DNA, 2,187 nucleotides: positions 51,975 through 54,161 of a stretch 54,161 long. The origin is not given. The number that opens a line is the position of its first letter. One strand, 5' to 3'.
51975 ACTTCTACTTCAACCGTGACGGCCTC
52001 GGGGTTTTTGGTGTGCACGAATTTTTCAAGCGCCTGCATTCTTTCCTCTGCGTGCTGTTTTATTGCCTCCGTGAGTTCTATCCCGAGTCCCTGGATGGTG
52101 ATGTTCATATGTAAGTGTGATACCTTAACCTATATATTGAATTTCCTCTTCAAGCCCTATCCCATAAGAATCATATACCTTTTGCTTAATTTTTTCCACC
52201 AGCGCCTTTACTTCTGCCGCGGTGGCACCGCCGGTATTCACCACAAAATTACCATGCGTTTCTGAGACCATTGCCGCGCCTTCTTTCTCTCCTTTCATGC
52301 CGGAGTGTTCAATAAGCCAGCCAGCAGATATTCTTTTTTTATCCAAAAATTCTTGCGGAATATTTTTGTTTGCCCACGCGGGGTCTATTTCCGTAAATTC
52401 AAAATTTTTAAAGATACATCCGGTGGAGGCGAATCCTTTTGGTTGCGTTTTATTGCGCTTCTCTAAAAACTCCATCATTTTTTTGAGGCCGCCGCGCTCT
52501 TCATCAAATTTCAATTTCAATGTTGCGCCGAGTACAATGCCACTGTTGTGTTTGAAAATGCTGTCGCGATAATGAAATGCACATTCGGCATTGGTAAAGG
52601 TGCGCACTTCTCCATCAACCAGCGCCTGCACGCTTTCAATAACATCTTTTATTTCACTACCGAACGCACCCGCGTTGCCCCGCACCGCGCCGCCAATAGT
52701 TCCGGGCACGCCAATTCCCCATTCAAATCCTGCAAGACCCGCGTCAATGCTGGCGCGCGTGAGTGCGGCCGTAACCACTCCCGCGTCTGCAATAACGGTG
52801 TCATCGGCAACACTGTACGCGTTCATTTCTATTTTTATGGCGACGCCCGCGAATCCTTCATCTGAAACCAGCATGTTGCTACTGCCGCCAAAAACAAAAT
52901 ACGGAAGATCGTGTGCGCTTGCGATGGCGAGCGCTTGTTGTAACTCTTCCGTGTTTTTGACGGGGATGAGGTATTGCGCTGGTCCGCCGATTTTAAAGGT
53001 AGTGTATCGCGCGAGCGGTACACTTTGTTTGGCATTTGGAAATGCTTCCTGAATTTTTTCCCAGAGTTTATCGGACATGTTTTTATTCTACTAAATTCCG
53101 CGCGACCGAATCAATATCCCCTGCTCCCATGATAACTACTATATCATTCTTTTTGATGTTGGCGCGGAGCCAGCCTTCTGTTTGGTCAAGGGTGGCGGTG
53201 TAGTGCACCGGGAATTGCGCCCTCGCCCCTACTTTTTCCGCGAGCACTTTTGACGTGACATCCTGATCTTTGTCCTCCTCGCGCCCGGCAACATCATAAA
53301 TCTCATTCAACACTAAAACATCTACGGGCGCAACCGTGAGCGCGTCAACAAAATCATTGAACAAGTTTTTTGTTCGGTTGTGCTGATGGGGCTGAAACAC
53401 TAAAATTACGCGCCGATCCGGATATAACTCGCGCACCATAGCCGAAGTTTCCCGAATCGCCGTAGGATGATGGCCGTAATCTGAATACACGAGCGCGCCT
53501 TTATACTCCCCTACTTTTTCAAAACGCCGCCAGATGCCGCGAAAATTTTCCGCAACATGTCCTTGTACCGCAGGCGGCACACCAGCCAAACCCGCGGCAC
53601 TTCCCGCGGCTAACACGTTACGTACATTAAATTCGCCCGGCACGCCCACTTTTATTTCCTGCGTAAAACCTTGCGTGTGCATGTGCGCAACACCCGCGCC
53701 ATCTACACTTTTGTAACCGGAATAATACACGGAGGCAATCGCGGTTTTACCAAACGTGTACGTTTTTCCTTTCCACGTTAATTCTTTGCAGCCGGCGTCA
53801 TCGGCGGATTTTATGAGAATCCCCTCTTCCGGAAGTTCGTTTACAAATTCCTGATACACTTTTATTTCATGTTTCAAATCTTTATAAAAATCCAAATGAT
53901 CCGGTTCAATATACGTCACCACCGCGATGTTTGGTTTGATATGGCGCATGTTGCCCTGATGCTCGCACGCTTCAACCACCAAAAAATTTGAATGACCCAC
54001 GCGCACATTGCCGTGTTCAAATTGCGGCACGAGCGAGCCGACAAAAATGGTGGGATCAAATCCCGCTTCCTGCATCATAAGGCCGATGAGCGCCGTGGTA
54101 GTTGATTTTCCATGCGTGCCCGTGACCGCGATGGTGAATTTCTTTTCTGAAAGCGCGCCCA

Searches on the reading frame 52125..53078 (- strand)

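Call 32: search_protein_families(library=pfam, proteins=[window:52125-53078:-])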
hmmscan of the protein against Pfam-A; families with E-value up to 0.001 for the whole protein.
window:52125-53078:- (317 aa): 2 families
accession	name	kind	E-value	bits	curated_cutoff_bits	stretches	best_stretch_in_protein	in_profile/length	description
PF02873.21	MurB_C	-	3.3e-29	101.4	27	1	199-316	4-99/99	UDP-N-acetylenolpyruvoylglucosamine reductase, C-terminal domain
PF01565.28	FAD_binding_4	-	2.5e-20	73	26.4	1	35-159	2-136/139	FAD binding domain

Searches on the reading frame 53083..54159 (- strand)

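Call 32: search_protein_families(library=pfam, proteins=[window:53083-54159:-])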
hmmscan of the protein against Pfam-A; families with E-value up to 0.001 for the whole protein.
window:53083-54159:- (358 aa): 2 families
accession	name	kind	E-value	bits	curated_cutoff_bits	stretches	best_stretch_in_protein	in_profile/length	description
PF08245.18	Mur_ligase_M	-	4.4e-25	89.3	24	1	12-188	1-199/200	Mur ligase middle domain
PF02875.26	Mur_ligase_C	-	3.2e-19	70.5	28.4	1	211-347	1-127/127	Mur ligase, glutamate ligase domain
